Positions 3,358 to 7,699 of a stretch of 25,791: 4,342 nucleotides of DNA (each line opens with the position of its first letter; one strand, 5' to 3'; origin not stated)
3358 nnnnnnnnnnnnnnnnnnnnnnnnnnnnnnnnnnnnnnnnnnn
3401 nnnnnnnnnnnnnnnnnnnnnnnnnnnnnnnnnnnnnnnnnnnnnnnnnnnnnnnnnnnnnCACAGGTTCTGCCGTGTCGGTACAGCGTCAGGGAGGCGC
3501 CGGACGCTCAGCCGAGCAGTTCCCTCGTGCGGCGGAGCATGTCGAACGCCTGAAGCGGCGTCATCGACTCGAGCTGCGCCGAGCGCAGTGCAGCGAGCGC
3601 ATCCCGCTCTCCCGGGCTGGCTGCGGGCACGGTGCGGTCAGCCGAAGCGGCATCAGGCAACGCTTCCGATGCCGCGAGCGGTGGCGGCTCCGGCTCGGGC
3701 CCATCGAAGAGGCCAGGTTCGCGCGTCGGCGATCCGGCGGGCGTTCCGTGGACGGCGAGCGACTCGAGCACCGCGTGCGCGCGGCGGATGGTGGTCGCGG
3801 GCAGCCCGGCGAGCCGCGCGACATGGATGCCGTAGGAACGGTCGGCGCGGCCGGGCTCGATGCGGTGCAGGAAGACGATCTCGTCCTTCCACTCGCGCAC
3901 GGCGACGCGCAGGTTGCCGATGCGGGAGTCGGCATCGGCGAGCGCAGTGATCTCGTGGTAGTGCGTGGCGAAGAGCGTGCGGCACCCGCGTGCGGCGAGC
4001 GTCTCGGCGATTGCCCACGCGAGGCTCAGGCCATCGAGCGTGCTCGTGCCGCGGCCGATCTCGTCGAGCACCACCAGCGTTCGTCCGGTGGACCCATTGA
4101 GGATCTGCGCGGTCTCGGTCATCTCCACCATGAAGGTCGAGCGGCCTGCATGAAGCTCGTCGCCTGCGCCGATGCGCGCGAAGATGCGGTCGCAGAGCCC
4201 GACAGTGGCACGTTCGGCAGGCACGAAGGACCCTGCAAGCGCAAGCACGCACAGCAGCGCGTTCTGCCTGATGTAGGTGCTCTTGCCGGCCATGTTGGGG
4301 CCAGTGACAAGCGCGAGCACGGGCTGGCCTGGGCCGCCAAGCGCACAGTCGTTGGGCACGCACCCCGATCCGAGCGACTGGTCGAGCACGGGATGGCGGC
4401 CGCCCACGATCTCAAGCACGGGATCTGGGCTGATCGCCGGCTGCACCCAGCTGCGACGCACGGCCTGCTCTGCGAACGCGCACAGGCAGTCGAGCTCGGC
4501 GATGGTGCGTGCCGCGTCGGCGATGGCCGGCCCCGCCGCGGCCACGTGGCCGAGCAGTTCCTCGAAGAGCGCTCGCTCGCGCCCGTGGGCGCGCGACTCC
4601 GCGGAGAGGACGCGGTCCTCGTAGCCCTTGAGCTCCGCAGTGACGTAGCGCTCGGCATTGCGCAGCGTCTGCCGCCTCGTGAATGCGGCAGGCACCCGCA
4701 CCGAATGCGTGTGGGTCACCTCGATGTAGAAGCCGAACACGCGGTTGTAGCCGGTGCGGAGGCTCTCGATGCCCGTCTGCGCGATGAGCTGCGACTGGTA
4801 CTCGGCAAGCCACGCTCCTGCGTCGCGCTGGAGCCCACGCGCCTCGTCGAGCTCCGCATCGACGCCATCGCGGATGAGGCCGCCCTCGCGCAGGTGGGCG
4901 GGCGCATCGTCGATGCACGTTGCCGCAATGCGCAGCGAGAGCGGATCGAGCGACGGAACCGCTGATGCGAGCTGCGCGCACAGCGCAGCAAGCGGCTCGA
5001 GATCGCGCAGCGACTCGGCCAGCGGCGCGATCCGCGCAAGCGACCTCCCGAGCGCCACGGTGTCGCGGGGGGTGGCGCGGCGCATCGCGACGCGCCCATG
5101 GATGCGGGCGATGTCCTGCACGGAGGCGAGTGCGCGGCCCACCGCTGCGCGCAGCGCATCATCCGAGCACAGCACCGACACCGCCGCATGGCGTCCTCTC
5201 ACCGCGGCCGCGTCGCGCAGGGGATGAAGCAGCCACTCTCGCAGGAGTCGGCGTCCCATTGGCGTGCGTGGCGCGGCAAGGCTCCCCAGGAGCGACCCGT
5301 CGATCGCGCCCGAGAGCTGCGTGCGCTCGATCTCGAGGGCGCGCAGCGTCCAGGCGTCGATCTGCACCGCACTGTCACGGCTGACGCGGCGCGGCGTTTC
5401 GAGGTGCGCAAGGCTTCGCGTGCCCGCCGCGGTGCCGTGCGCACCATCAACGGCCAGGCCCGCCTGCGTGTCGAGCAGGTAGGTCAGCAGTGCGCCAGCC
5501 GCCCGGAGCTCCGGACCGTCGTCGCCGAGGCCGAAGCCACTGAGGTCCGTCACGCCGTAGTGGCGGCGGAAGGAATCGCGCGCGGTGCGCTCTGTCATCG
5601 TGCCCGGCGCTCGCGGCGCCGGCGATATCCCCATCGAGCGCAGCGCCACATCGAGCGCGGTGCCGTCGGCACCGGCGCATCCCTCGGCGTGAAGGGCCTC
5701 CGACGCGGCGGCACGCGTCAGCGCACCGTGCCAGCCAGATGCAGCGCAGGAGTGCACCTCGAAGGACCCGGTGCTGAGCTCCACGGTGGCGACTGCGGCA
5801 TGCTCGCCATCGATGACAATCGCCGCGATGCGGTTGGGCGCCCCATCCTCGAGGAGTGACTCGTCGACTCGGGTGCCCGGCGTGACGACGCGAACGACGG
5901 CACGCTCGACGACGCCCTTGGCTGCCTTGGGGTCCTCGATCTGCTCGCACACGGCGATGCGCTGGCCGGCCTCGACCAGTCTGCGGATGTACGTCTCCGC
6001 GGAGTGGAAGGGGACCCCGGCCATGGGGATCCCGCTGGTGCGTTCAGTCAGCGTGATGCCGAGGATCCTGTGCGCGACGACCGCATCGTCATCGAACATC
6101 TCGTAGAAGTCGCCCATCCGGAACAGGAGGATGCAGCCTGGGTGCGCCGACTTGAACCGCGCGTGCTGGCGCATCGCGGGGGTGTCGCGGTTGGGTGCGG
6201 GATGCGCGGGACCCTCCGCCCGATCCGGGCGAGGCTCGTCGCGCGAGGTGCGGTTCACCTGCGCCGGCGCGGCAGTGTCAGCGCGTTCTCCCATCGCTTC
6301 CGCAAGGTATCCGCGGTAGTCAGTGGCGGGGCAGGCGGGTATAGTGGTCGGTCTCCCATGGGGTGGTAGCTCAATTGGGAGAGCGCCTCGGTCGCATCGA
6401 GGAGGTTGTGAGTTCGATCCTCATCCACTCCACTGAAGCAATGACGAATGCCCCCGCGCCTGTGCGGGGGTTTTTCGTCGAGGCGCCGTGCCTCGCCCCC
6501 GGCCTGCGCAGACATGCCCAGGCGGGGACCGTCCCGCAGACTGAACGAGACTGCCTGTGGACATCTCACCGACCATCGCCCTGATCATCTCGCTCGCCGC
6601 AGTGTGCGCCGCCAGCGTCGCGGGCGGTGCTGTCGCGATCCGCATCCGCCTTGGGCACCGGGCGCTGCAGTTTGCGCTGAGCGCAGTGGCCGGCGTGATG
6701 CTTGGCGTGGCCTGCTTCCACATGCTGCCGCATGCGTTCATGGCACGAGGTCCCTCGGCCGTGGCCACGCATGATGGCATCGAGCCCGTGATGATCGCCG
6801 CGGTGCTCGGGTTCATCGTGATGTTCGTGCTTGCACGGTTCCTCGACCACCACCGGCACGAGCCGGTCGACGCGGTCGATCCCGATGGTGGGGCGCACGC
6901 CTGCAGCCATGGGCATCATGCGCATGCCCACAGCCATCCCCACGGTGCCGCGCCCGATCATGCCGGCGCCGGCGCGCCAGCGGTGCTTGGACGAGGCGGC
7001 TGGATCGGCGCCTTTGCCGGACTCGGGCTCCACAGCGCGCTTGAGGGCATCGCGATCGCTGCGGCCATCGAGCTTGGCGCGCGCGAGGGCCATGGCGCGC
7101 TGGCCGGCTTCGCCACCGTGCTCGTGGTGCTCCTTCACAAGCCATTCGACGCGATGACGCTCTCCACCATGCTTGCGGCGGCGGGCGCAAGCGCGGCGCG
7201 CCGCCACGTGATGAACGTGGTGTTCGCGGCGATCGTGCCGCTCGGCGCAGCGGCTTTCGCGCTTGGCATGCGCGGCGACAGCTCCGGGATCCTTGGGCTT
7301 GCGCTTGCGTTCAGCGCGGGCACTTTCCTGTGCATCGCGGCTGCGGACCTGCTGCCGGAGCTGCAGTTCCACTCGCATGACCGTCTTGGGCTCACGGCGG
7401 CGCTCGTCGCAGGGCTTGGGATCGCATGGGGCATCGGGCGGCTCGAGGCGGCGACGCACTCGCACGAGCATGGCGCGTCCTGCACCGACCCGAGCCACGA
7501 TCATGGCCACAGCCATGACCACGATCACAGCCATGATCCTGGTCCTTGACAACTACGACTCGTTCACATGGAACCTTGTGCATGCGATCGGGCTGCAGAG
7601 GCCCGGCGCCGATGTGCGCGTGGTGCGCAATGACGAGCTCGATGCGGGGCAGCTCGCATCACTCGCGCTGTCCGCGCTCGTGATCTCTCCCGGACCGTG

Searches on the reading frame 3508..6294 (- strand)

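Call 51: search_protein_families(library=pfam, proteins=[window:3508-6294:-], max_evalue=0.00001)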
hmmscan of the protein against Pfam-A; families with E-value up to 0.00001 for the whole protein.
window:3508-6294:- (928 aa): 5 families
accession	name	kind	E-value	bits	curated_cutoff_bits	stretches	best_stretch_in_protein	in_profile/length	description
PF00488.27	MutS_V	-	7.3e-77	258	30.2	1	662-846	2-187/188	MutS domain V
PF05192.23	MutS_III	-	9.8e-41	140.7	34.1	1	316-608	2-194/194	MutS domain III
PF01624.25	MutS_I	-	1.5e-39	135.1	20.6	1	38-145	1-112/113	MutS domain I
PF05190.23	MutS_IV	-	5.8e-26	91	22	1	477-567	1-91/92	MutS family domain IV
PF05188.22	MutS_II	-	1.6e-11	45.1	25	1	154-278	1-126/133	MutS domain II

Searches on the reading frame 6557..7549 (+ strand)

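Call 51: search_protein_families(library=pfam, proteins=[window:6557-7549:+], max_evalue=0.00001)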
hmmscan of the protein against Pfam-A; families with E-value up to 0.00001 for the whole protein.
window:6557-7549:+ (330 aa): 1 family
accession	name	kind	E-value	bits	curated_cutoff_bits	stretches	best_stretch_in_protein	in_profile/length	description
PF02535.28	Zip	-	2.5e-22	80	35.1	1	8-289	3-318/323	ZIP Zinc transporter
